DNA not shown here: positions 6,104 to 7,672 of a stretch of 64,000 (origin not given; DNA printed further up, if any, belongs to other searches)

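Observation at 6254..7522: MurE-like ligase missing most of the N-terminal UDP-binding domain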

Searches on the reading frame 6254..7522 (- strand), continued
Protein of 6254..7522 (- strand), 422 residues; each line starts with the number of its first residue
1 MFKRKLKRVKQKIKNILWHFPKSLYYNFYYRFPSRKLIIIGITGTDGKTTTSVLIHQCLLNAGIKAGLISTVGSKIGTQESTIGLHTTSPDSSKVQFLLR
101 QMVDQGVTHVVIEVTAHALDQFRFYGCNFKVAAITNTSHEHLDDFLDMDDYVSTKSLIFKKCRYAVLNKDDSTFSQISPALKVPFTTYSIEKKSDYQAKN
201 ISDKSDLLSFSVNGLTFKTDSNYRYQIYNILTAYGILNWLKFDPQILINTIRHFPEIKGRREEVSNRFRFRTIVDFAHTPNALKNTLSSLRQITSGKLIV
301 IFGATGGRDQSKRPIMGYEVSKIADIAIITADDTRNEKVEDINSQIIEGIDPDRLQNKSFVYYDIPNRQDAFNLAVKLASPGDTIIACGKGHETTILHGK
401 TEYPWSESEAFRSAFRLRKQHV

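Call 7: find_homologous_proteins(query=window:6254-7522:-, max_evalue=1e-20)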
Query window:6254-7522:- (422 aa): 6608 proteins with E <= 1e-20 among 8000 candidates; the best 120 are listed.
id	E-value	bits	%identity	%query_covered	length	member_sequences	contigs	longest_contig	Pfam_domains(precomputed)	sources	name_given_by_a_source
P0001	3.2e-282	953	100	100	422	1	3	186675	PF02875.27,PF08245.19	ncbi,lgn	-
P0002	2.6e-226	769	81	99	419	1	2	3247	PF02875.27,PF08245.19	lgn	-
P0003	2.7e-211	720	75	99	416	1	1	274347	PF02875.27,PF08245.19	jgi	jgi:UDP-N-acetylmuramoyl-L-alanyl-D-glutamate--2,6-diaminopimelate ligase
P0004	2.1e-206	704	74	99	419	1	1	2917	PF02875.27,PF08245.19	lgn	-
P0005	2.4e-205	700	73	99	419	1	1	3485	PF02875.27,PF08245.19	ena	-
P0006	2.1e-199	681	70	100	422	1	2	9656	PF02875.27,PF08245.19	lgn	-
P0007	3.3e-191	654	67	100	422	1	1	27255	PF02875.27,PF08245.19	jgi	jgi:UDP-N-acetylmuramoyl-L-alanyl-D-glutamate--2,6-diaminopimelate ligase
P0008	3.8e-191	654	67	100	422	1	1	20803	PF02875.27,PF08245.19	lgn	-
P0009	8.2e-187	639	70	97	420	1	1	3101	PF02875.27,PF08245.19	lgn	-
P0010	1.5e-186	638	70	96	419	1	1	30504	PF02875.27,PF08245.19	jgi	jgi:UDP-N-acetylmuramoyl-L-alanyl-D-glutamate--2,6-diaminopimelate ligase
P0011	6.2e-185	633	67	99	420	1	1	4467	PF02875.27,PF08245.19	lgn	-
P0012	1.7e-184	632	67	99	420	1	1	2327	PF02875.27,PF08245.19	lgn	-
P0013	2.4e-184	631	68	97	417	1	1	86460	PF02875.27,PF08245.19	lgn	-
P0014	3.3e-184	631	67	97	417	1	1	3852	PF02875.27,PF08245.19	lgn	-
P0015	1.8e-183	628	68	99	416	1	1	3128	PF02875.27,PF08245.19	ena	-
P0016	2.5e-183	628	67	99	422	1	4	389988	PF02875.27,PF08245.19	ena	-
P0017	9.6e-183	626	67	97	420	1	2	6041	PF02875.27,PF08245.19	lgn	-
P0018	4.0e-182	624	66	99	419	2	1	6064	PF02875.27,PF08245.19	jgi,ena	-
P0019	1.6e-180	619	65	99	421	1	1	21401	PF02875.27,PF08245.19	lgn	-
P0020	8.8e-180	616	66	97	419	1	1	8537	PF02875.27,PF08245.19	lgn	-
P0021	1.5e-178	612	64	100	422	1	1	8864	PF02875.27,PF08245.19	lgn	-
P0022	1.3e-177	609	64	100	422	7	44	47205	PF02875.27,PF08245.19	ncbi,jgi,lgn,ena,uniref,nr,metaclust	ncbi:hypothetical protein CO009_02555 [Candidatus Shapirobacteria bacterium CG_4_8_14_3_um_filter_35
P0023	3.1e-177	608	65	97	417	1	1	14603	PF02875.27,PF08245.19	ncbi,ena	-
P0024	8.5e-177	606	63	99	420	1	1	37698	PF02875.27,PF08245.19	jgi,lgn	-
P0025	7.4e-176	603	65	97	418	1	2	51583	PF02875.27,PF08245.19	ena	-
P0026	1.2e-175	603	64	100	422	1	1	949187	PF02875.27,PF08245.19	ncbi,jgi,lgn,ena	ncbi:MAG: UDP-N-acetylmuramoyl-L-alanyl-D-glutamate--2,6-diaminopimelate ligase [Candidatus Shapirob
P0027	1.4e-174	599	64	99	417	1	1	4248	PF02875.27,PF08245.19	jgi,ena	-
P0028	2.2e-173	595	64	99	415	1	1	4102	PF02875.27,PF08245.19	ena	-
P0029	5.6e-173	594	64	97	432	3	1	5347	PF02875.27,PF08245.19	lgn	-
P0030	8.8e-173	593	63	97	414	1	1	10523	PF02875.27,PF08245.19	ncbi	-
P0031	1.2e-172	593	64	96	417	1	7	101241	PF02875.27,PF08245.19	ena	-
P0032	1.9e-172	592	63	100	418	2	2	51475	PF02875.27,PF08245.19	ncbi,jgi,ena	jgi:UDP-N-acetylmuramoyl-L-alanyl-D-glutamate--2,6-diaminopimelate ligase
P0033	1.9e-171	589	64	97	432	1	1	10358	PF02875.27,PF08245.19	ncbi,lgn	-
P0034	2.5e-171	588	64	97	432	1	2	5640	PF02875.27,PF08245.19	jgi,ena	-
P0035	2.7e-171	588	64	97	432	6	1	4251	PF02875.27,PF08245.19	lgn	-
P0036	6.3e-171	587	63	97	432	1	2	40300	PF02875.27,PF08245.19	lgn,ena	-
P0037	8.2e-171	587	62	99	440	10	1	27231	PF02875.27,PF08245.19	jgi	-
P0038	1.0e-170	586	62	99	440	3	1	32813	PF02875.27,PF08245.19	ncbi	-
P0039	1.4e-170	586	63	98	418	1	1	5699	PF02875.27,PF08245.19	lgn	-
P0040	4.4e-170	584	61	99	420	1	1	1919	PF02875.27,PF08245.19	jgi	jgi:UDP-N-acetylmuramoyl-L-alanyl-D-glutamate--2,6-diaminopimelate ligase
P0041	7.1e-170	584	64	96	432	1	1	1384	PF02875.27,PF08245.19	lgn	-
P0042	1.4e-169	583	62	99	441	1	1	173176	PF02875.27,PF08245.19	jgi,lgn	jgi:UDP-N-acetylmuramoyl-L-alanyl-D-glutamate--2,6-diaminopimelate ligase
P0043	3.7e-169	581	63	97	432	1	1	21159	PF02875.27,PF08245.19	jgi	-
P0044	8.7e-169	580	63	97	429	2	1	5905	PF02875.27,PF08245.19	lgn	-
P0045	1.0e-168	580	61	100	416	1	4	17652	PF02875.27,PF08245.19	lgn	-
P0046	1.7e-168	579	64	96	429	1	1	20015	PF02875.27,PF08245.19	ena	-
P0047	2.4e-168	578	62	97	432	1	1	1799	PF02875.27,PF08245.19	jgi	-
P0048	3.3e-168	578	60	100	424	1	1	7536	PF02875.27,PF08245.19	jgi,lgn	jgi:UDP-N-acetylmuramoyl-L-alanyl-D-glutamate--2,6-diaminopimelate ligase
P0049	1.1e-167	576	63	98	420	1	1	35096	PF02875.27,PF08245.19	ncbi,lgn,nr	ncbi:UDP-N-acetylmuramyl-tripeptide synthetase [Candidatus Shapirobacteria bacterium]|nr:UDP-N-acety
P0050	1.3e-167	576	63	97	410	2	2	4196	PF02875.27,PF08245.19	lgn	-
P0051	2.5e-167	575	61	97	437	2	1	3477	PF02875.27,PF08245.19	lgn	-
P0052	3.1e-167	575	62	97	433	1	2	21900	PF02875.27,PF08245.19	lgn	-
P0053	4.2e-167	574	60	99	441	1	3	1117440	PF02875.27,PF08245.19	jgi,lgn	jgi:UDP-N-acetylmuramoyl-L-alanyl-D-glutamate--2,6-diaminopimelate ligase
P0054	5.7e-167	574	62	97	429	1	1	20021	PF02875.27,PF08245.19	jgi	jgi:UDP-N-acetylmuramoyl-L-alanyl-D-glutamate--2,6-diaminopimelate ligase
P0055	5.9e-167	574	62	97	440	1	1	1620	PF02875.27,PF08245.19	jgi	jgi:UDP-N-acetylmuramoyl-L-alanyl-D-glutamate--2,6-diaminopimelate ligase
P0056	8.0e-167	574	62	97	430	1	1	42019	PF02875.27,PF08245.19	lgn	-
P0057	9.2e-167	573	59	99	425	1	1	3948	PF02875.27,PF08245.19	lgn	-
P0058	1.2e-166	573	61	97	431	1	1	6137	PF02875.27,PF08245.19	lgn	-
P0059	1.7e-166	572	61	97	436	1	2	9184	PF02875.27,PF08245.19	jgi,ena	-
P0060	2.2e-166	572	62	98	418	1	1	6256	PF02875.27,PF08245.19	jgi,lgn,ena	-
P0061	2.3e-166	572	62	97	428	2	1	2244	PF02875.27,PF08245.19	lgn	-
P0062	2.3e-166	572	61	97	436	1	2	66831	PF02875.27,PF08245.19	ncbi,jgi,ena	ncbi:MAG: UDP-N-acetylmuramoyl-L-alanyl-D-glutamate--2,6-diaminopimelate ligase [Candidatus Shapirob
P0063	2.7e-166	572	61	99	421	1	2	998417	PF02875.27,PF08245.19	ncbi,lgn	ncbi:MAG: UDP-N-acetylmuramoyl-L-alanyl-D-glutamate--2,6-diaminopimelate ligase [Microgenomates grou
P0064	3.0e-166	572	63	97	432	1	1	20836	PF02875.27,PF08245.19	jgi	-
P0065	1.2e-165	570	63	97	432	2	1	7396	PF02875.27,PF08245.19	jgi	-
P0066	1.3e-165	569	62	99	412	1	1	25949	PF02875.27,PF08245.19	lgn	-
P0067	1.9e-165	569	60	97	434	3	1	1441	PF02875.27,PF08245.19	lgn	-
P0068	2.6e-165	569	60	97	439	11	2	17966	PF02875.27,PF08245.19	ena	-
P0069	2.7e-165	568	64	96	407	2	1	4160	PF02875.27,PF08245.19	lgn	-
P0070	2.7e-165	568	62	97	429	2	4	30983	PF02875.27,PF08245.19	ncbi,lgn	-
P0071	4.1e-165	568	62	97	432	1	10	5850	PF02875.27,PF08245.19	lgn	-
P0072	4.5e-165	568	61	97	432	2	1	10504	PF02875.27,PF08245.19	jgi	-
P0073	5.7e-165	567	60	97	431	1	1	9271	PF02875.27,PF08245.19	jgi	jgi:UDP-N-acetylmuramoyl-L-alanyl-D-glutamate--2,6-diaminopimelate ligase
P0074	5.7e-165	567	60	98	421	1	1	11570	PF02875.27,PF08245.19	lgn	-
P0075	8.8e-165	567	62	97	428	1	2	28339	PF02875.27,PF08245.19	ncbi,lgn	-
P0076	1.1e-164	566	60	99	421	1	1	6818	PF02875.27,PF08245.19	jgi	jgi:UDP-N-acetylmuramoyl-L-alanyl-D-glutamate--2,6-diaminopimelate ligase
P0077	1.2e-164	566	60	97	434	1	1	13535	PF02875.27,PF08245.19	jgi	-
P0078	1.2e-164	566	61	97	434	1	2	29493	PF02875.27,PF08245.19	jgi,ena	-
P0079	1.5e-164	566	61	97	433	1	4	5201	PF02875.27,PF08245.19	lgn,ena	-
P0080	1.9e-164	566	60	97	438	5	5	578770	PF02875.27,PF08245.19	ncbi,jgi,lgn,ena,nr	ncbi:MAG TPA: UDP-N-acetylmuramoyl-L-alanyl-D-glutamate--2,6-diaminopimelate ligase [Candidatus Woes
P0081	2.4e-164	565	63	98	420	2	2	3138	PF02875.27,PF08245.19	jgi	-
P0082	3.6e-164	565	62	97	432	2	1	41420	PF02875.27,PF08245.19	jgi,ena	-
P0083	3.8e-164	565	62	99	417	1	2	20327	PF02875.27,PF08245.19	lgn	-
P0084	5.1e-164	564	60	97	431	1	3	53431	PF02875.27,PF08245.19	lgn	-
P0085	7.5e-164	564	62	96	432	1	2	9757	PF02875.27,PF08245.19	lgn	-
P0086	8.1e-164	564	58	100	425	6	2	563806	PF02875.27,PF08245.19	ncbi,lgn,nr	ncbi:UDP-N-acetylmuramoyl-L-alanyl-D-glutamate--2,6-diaminopimelate ligase [Candidatus Shapirobacter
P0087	8.1e-164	564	60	98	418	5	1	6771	PF02875.27,PF08245.19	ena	-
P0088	9.6e-164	563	61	97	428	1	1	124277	PF02875.27,PF08245.19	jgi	jgi:UDP-N-acetylmuramoyl-L-alanyl-D-glutamate--2,6-diaminopimelate ligase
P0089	1.2e-163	563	60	97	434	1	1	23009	PF02875.27,PF08245.19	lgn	-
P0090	2.5e-163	562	60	97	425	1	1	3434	PF02875.27,PF08245.19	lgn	-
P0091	5.5e-163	561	59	99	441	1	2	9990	PF02875.27,PF08245.19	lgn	-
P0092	6.6e-163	561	61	96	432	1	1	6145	PF02875.27,PF08245.19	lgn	-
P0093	7.4e-163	560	60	97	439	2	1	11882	PF02875.27,PF08245.19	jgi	-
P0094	9.3e-163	560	60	97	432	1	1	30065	PF02875.27,PF08245.19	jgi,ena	-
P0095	1.2e-162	560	58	97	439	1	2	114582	PF02875.27,PF08245.19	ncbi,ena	-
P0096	1.3e-162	560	59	97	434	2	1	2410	PF02875.27,PF08245.19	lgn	-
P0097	1.9e-162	559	59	97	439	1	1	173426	PF02875.27,PF08245.19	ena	-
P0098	1.9e-162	559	59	98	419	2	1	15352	PF02875.27,PF08245.19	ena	-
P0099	2.2e-162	559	59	97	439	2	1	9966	PF02875.27,PF08245.19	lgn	-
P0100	2.4e-162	559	60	98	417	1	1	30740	PF02875.27,PF08245.19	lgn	-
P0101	2.6e-162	559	61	97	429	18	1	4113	PF02875.27,PF08245.19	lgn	-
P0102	2.7e-162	559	59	97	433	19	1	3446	PF02875.27,PF08245.19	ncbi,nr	ncbi:MAG: UDP-N-acetylmuramoyl-L-alanyl-D-glutamate--2,6-diaminopimelate ligase [Candidatus Shapirob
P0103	3.7e-162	558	60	97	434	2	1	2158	PF02875.27,PF08245.19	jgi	jgi:UDP-N-acetylmuramoyl-L-alanyl-D-glutamate--2,6-diaminopimelate ligase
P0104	4.7e-162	558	59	99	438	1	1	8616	PF02875.27,PF08245.19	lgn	-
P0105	4.9e-162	558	60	97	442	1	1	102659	PF02875.27,PF08245.19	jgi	jgi:UDP-N-acetylmuramoyl-L-alanyl-D-glutamate--2,6-diaminopimelate ligase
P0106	5.3e-162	558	60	97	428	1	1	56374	PF02875.27,PF08245.19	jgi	-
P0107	5.3e-162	558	60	97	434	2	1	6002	PF02875.27,PF08245.19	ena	-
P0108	7.2e-162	557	60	97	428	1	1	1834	PF02875.27,PF08245.19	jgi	jgi:UDP-N-acetylmuramoyl-L-alanyl-D-glutamate--2,6-diaminopimelate ligase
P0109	8.1e-162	557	59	97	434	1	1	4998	PF02875.27,PF08245.19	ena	-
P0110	9.6e-162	557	58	97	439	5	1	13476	PF02875.27,PF08245.19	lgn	-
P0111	1.4e-161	556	60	97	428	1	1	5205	PF02875.27,PF08245.19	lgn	-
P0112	1.7e-161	556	59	98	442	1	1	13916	PF02875.27,PF08245.19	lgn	-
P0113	1.9e-161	556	60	97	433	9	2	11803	PF02875.27,PF08245.19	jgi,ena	-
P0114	3.2e-161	555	59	97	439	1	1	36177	PF02875.27,PF08245.19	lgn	-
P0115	3.3e-161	555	61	97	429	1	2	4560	PF02875.27,PF08245.19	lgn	-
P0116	3.4e-161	555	63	96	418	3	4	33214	PF02875.27,PF08245.19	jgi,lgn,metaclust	metaclust:\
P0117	5.5e-161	554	59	97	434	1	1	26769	PF02875.27,PF08245.19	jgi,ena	-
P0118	7.8e-161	554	59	99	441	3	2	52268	PF02875.27,PF08245.19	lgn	-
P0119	8.0e-161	554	59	97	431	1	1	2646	PF02875.27,PF08245.19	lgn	-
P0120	8.6e-161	554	61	97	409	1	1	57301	PF02875.27,PF08245.19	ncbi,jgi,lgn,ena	ncbi:MAG: UDP-N-acetylmuramoyl-L-alanyl-D-glutamate--2,6-diaminopimelate ligase [Candidatus Shapirob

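Call 21: predict_structure(alignment_id=A1)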
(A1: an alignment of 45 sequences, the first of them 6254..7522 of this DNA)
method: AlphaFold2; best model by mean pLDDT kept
length: 422 residues; sequences in the alignment: 45
mean_pLDDT: 90.0   pTM: 0.89
mean pLDDT of the five models: 90.0, 89.4, 88.8, 88.8, 88.5
residues with pLDDT >= 90: 292; 70-90: 108; 50-70: 20; < 50: 2
segments of 3 or more residues with pLDDT < 50: none
pLDDT, mean of each block of 10 residues (from residue 1): 83 93 95 96 91 96 93 77 59 90 95 92 92 88 83 93 97 93 97 97 90 96 92 98 97 83 90 90 92 94 83 93 97 83 95 95 94 96 91 71 83 87 48
secondary structure, 60 per line:
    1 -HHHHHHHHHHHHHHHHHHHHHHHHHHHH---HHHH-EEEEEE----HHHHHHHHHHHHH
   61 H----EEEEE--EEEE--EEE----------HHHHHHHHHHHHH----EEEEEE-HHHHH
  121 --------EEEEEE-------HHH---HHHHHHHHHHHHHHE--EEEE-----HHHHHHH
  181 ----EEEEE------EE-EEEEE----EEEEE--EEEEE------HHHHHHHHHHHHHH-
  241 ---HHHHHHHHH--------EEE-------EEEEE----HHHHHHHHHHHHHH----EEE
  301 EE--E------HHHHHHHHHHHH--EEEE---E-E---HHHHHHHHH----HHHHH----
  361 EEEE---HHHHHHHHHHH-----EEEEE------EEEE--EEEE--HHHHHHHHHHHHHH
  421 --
elements in order: H2-29 H33-36 E38-43 H48-61 E66-70 E73-76 E79-81 H92-104 E109-114 H116-120 E129-134 H148-161 E165-168 H174-180 E185-189 E199-203 E208-212 E215-219 H226-239 H244-252 E261-263 E271-275 H280-293 E298-302 H312-323 E326-329 H339-347 H352-356 E361-364 H368-378 E384-388 E395-398 E401-404 H407-420

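Call 23: search_protein_representatives(protein=window:6254-7522:-)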
Query: 422 residues. Proteins with E-value up to 0.001 (for the whole library): 23588; up to 1e-10: 15943; up to 1e-30: 7807. The best 150 are listed.
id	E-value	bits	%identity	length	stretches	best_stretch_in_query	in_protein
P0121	3.9e-156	536.6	61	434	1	11-419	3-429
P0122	3.4e-114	398.5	48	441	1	7-419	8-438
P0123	1.7e-108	379.8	47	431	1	11-418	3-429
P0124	1.8e-102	359.9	46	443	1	7-419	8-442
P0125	7.3e-102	357.9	48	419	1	30-417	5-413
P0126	5.8e-98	345.1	44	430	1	9-415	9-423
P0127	9.3e-96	337.8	44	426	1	7-413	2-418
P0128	1.3e-94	334.0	33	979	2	26-408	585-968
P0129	4.6e-91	322.3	43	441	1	4-418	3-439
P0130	2.4e-89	316.7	34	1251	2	28-418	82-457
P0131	1.2e-88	314.4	43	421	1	9-411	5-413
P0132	6.0e-87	308.8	44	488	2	9-212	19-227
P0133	1.2e-85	304.5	43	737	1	26-410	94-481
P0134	3.2e-85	303.1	42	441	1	7-414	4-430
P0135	3.4e-85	303.0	42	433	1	9-416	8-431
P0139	2.3e-83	297.0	41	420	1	7-412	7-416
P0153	6.1e-80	285.7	38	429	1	2-419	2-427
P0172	2.5e-76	273.8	36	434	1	4-414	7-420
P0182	3.2e-75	270.2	38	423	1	12-420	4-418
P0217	7.2e-70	252.6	35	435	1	9-418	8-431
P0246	4.2e-66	240.2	37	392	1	10-414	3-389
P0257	3.1e-65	237.3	36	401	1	7-414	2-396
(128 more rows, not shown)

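Call 24: find_encoding_contigs(protein=window:6254-7522:-, flank=10000, max_places=3)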
Protein window:6254-7522:- (422 aa): no gene with exactly this product is on record in the collection.

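Call 25: fold_search(model_id=the predicted structure, library=pdb)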
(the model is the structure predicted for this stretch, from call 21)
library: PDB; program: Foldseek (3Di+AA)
matches with E <= 10: 1310; with E <= 0.001: 160
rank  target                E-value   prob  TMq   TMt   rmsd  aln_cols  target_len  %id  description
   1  8r6s_Q                3.8e-35  1.00  0.79  0.64   4.6       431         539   25  Plastid-encoded RNA polymerase (Integrated model) (released 2024-03-13)
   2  2xja_C                1.8e-34  1.00  0.82  0.71   3.1       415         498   32  Structure of MurE from M.tuberculosis with dipeptide and ADP (released 2010-08-18)
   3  2wtz_B                2.4e-34  1.00  0.82  0.69   3.3       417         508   32  MurE ligase of Mycobacterium Tuberculosis (released 2009-12-15)
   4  2xja_A                2.8e-34  1.00  0.82  0.70   3.0       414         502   31  Structure of MurE from M.tuberculosis with dipeptide and ADP (released 2010-08-18)
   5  8g6p                  4.4e-34  1.00  0.84  0.71   2.8       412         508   31  Crystal structure of Mycobacterium thermoresistibile MurE in complex with ADP and 2,6-Diaminopimelic acid (released 2023-04-05)
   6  4c13                  6.4e-34  1.00  0.83  0.72   2.7       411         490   26  x-ray crystal structure of Staphylococcus aureus MurE with UDP-MurNAc- Ala-Glu-Lys (released 2013-10-02)
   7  2xja_B                8.0e-34  1.00  0.82  0.70   3.2       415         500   32  Structure of MurE from M.tuberculosis with dipeptide and ADP (released 2010-08-18)
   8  2wtz_A                4.7e-33  1.00  0.82  0.69   3.1       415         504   32  MurE ligase of Mycobacterium Tuberculosis (released 2009-12-15)
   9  4c12                  1.1e-32  1.00  0.84  0.72   2.6       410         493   26  X-ray Crystal Structure of Staphylococcus aureus MurE with UDP-MurNAc- Ala-Glu-Lys and ADP (released 2013-10-02)
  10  4bub_B                1.3e-32  1.00  0.72  0.64   4.8       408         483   30  CRYSTAL STRUCTURE OF MURE LIGASE FROM THERMOTOGA MARITIMA IN COMPLEX WITH ADP (released 2013-07-17)
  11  9epc_Q                2.5e-32  1.00  0.76  0.73   4.8       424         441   26  Cryo-EM structure of the Plastid-encoded RNA polymerase from Sinapis alba (released 2025-06-18)
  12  1e8c_A                4.9e-32  1.00  0.85  0.73   2.8       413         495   28  Structure of MurE the UDP-N-acetylmuramyl tripeptide synthetase from E. coli (released 2001-09-13)
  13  7d27                  4.9e-32  1.00  0.63  0.56   6.7       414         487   26  Structure of UDP-N-acetylmuramoyl-L-alanyl-D-glutamate--2, 6-diaminopimelate ligase (released 2021-07-28)
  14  4bub_A                8.5e-32  1.00  0.82  0.73   3.1       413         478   29  CRYSTAL STRUCTURE OF MURE LIGASE FROM THERMOTOGA MARITIMA IN COMPLEX WITH ADP (released 2013-07-17)
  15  7b68_A                1.7e-31  1.00  0.67  0.59   6.1       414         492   28  Crystal structure of MurE from E.coli in complex with Z57299526 (released 2020-12-23)
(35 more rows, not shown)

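Call 26: find_encoding_contigs(protein=P0001, flank=10000, max_places=3)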
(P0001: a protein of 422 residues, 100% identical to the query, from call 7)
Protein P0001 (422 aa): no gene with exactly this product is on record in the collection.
